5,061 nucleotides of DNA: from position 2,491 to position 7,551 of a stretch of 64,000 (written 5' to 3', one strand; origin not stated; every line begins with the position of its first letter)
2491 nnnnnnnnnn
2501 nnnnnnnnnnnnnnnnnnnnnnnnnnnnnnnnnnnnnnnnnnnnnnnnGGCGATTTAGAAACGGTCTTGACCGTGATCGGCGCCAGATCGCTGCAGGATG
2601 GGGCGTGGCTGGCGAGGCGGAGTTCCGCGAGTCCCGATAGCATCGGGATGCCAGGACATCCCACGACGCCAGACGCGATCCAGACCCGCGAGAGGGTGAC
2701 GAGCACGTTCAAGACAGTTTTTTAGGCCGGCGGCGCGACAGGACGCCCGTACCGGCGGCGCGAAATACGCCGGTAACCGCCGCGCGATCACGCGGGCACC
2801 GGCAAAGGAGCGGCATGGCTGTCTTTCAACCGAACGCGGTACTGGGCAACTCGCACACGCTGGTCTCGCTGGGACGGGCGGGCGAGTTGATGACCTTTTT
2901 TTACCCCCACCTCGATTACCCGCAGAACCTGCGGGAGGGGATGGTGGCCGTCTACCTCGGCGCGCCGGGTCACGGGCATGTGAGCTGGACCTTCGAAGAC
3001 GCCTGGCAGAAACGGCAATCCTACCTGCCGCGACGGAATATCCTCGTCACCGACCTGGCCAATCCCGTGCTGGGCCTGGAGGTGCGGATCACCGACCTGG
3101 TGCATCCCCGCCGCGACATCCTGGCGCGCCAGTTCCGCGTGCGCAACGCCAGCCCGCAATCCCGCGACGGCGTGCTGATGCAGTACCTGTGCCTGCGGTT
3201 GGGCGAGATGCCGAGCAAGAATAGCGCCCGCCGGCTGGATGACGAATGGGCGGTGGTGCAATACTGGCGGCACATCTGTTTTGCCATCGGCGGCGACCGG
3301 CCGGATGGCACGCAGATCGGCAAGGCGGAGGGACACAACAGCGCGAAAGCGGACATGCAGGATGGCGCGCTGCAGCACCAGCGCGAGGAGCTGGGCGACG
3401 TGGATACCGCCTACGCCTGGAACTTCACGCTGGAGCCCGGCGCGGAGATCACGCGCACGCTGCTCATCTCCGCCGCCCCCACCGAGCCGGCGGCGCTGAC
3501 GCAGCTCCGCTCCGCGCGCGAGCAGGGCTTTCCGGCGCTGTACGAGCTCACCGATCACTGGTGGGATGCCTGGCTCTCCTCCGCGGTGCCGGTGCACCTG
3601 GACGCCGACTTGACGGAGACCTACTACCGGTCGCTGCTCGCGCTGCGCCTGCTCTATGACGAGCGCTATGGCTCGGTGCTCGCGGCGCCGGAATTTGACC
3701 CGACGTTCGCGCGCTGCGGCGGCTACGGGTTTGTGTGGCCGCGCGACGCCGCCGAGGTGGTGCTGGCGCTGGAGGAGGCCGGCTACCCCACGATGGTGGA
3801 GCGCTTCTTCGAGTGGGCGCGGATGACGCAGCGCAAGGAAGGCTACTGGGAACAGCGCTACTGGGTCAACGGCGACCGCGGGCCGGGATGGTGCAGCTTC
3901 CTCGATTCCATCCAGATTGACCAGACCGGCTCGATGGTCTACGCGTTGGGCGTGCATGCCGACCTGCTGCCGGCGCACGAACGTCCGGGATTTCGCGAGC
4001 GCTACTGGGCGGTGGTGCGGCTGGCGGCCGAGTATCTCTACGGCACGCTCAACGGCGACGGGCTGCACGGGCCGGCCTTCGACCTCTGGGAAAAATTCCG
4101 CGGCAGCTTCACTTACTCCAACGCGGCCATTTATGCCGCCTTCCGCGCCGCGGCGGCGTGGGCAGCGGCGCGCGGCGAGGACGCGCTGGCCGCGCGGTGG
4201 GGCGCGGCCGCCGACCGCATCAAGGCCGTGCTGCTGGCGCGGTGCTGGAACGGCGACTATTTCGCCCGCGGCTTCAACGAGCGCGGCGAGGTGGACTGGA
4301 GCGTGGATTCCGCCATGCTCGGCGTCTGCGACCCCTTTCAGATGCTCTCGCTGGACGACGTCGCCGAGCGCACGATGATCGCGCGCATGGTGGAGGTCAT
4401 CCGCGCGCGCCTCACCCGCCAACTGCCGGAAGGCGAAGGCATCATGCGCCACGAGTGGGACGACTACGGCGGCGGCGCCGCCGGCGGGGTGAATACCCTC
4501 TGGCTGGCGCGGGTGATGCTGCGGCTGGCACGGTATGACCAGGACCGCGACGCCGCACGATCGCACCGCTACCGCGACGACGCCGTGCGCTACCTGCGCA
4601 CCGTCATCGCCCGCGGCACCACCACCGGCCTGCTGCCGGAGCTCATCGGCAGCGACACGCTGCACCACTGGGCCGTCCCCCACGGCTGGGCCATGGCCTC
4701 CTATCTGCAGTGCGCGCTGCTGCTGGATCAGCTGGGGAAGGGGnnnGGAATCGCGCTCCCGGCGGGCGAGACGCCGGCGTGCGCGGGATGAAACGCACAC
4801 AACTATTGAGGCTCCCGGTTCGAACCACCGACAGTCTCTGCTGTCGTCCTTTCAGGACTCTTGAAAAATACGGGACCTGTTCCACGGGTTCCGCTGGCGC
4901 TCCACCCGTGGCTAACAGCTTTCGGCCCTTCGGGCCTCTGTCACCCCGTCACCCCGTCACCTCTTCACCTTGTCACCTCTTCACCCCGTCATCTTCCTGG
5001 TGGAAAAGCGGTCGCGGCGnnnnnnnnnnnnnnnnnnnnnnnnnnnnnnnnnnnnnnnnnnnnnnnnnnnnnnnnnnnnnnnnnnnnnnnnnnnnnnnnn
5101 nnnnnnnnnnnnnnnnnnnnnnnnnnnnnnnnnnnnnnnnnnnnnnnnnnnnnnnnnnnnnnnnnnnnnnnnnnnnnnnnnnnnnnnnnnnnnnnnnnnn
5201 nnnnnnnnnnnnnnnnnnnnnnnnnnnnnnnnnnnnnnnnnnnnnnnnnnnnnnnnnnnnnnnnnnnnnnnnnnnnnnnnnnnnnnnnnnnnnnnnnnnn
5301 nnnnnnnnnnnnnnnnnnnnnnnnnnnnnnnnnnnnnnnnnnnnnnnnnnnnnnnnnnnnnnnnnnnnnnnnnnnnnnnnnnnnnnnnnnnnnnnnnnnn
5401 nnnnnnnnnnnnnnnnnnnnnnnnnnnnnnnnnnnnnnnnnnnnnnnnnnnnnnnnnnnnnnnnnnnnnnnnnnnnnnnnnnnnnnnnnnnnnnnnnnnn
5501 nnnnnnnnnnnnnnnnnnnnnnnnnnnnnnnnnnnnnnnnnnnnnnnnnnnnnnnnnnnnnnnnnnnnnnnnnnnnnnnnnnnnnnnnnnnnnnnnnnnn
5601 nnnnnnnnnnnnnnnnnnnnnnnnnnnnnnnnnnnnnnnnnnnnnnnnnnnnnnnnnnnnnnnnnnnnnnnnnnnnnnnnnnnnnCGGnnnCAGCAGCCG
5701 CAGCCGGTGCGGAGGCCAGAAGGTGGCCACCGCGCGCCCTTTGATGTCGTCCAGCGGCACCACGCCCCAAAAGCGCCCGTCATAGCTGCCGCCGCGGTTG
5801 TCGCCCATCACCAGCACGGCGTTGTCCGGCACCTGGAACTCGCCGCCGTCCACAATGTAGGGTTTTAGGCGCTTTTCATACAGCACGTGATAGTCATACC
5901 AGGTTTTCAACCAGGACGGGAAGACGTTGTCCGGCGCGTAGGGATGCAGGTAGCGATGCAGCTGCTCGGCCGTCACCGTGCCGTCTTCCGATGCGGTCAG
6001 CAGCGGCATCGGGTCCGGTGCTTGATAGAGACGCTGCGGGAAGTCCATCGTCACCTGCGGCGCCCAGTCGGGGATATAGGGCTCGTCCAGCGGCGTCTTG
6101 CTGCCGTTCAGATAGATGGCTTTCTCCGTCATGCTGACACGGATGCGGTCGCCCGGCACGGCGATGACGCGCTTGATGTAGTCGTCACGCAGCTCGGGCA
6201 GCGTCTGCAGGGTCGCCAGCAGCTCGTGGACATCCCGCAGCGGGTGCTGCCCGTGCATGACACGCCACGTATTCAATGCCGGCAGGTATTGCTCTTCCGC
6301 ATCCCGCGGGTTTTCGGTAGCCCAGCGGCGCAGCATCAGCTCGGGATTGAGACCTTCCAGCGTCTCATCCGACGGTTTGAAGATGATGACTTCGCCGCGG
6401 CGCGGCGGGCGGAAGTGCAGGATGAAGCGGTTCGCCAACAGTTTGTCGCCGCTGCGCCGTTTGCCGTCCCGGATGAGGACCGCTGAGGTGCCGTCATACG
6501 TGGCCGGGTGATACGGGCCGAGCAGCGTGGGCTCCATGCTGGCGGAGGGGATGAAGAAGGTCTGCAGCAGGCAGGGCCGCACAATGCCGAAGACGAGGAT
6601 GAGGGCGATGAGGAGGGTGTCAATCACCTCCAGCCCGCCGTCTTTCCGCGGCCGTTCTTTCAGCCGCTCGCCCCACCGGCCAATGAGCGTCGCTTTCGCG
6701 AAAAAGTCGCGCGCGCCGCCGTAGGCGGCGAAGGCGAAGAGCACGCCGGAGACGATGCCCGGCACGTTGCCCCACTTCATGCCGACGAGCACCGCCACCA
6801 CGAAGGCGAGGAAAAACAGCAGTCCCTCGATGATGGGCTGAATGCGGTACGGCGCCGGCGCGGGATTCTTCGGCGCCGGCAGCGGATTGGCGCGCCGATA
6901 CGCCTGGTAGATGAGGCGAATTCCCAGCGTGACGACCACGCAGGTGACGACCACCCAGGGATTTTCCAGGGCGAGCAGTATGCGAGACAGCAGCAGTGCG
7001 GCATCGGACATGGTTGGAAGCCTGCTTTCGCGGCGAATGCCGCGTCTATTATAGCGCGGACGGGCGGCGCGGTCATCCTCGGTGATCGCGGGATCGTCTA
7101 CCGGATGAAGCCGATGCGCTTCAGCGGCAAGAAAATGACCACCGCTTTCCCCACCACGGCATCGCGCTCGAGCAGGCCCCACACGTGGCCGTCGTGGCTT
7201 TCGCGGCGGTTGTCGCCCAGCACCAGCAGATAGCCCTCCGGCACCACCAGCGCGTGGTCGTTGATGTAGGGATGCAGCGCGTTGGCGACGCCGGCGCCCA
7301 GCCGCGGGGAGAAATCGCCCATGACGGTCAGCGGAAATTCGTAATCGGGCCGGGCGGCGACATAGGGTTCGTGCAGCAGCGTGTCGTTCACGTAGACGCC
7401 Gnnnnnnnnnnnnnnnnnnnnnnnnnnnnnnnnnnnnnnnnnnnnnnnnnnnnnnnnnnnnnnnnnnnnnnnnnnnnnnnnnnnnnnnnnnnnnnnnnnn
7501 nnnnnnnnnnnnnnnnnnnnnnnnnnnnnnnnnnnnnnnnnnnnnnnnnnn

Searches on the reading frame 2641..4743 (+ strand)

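Call 15: search_protein_families(library=pfam, proteins=[window:2641-4743:+])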
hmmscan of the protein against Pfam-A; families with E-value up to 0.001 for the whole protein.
window:2641-4743:+ (701 aa): 2 families
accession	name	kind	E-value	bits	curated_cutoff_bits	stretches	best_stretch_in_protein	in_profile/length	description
PF00723.27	Glyco_hydro_15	-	1.8e-13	50.7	22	1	326-627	5-330/427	Glycosyl hydrolases family 15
PF22422.2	MGH1-like_GH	-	0.00017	21.7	27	1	381-540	90-222/356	Mannosylglycerate hydrolase MGH1-like glycoside hydrolase domain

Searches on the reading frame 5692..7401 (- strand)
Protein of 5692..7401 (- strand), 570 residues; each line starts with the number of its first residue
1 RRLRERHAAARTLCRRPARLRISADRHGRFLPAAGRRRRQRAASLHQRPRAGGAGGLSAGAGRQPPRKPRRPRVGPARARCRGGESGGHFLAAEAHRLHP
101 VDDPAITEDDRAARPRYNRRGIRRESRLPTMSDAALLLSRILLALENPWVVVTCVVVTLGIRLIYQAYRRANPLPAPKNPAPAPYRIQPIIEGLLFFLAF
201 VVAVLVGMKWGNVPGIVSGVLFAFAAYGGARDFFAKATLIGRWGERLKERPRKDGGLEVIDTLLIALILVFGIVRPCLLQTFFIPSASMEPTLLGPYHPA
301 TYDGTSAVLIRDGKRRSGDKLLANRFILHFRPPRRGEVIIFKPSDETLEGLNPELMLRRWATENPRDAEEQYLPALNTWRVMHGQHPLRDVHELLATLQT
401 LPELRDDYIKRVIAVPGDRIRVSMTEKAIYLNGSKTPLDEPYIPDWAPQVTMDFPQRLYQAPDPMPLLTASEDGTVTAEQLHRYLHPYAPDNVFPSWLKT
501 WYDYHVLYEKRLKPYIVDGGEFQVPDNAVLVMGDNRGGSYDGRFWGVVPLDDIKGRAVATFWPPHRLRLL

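Call 15: search_protein_families(library=pfam, proteins=[window:5692-7401:-])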
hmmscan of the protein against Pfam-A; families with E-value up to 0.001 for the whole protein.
window:5692-7401:- (570 aa): 1 family
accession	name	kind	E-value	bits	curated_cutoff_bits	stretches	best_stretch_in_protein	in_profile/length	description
PF10502.14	Peptidase_S26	-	1.4e-29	103.7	22.9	1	258-562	3-168/168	Signal peptidase, peptidase S26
